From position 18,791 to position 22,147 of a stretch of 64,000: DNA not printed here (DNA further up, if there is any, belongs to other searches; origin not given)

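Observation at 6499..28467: Two paralogous, translationally coupled three-gene cassettes of prepilin-type proteins (A-B-C) with no assembly machinery nearby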

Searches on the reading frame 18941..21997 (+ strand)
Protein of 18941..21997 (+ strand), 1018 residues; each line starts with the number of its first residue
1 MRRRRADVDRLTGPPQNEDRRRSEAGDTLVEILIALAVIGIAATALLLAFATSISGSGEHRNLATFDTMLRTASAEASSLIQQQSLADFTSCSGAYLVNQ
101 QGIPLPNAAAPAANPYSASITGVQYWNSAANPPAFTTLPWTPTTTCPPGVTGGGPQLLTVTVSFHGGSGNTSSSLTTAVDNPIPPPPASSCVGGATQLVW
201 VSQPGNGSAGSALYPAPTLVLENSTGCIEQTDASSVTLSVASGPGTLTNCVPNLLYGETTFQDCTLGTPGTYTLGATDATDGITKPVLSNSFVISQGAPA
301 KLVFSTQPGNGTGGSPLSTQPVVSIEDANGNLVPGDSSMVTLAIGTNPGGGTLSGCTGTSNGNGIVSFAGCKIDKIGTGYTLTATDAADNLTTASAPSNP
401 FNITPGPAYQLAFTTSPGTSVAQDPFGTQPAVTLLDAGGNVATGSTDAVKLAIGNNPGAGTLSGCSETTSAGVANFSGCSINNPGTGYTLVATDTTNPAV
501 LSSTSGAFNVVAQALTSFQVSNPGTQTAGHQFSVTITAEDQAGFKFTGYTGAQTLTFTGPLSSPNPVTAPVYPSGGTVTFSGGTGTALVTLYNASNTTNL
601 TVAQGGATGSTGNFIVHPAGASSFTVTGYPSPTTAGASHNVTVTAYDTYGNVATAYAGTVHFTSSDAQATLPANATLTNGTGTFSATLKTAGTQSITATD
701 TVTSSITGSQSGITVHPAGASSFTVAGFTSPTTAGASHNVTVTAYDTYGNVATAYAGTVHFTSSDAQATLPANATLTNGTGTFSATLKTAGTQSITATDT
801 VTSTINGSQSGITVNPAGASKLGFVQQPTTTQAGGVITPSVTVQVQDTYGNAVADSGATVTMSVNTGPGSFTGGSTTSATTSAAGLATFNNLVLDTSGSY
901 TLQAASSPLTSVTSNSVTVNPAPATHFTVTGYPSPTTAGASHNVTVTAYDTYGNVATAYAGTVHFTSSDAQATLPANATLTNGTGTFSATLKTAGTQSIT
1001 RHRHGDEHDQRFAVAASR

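Call 5: search_protein_families(library=pfam, proteins=[window:18941-21997:+], max_evalue=0.1)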
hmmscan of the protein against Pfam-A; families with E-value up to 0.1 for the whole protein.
window:18941-21997:+ (1018 aa): 7 families
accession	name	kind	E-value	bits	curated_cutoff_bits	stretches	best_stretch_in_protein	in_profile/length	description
PF02369.22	Big_1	-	2.5e-08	34.4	34.9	4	935-997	12-72/93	Bacterial Ig-like domain (group 1)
PF18565.7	Glyco_hydro2_C5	-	3.8e-06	27.2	32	1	832-880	11-58/103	Glycoside hydrolase family 2 C-terminal domain 5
PF09134.16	Invasin_D3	-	7e-06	26.9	33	4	938-1007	17-86/98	Invasin, domain 3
PF07963.17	N_methyl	-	0.00021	21.2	21.2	1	22-47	2-27/27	Prokaryotic N-terminal methylation motif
PF03968.19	LptD_N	-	0.0024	18.5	20.4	0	939-989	54-102/113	LptA/(LptD N-terminal domain) LPS transport protein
PF10733.14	DUF2525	-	0.022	15.3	27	0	737-755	26-46/60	Protein of unknown function (DUF2525)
PF16640.11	Big_3_5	-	0.025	15.6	35.5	1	932-1006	4-72/88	Bacterial Ig-like domain (group 3)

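Call 6: search_protein_families(library=ncbifam, proteins=[window:18941-21997:+], max_evalue=0.1)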
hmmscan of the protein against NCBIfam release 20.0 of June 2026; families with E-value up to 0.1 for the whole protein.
window:18941-21997:+ (1018 aa): 6 families
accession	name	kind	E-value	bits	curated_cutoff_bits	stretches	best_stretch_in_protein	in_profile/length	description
TIGR02589.1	cas_Csd2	exception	0.00038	19.9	182.25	0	729-769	163-203/284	type I-C CRISPR-associated protein Cas7/Csd2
TIGR01708.2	typeII_sec_gspH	equivalog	0.0032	17.5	80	1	25-77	2-54/169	type II secretion system minor pseudopilin GspH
TIGR01707.1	gspI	equivalog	0.01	16.3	44.35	1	26-62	1-37/101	type II secretion system minor pseudopilin GspI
NF033932.1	LapB_rpt_80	domain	0.025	14.9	45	0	942-979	3-39/83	LapB repeat-containing protein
NF009630.0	PRK13149.2-1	equivalog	0.049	13.8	156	0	645-674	43-72/93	H/ACA RNA-protein complex component Gar1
TIGR02532.1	IV_pilin_GFxxxE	domain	0.075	12.9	16.3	0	28-47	5-24/24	prepilin-type N-terminal cleavage/methylation domain-containing protein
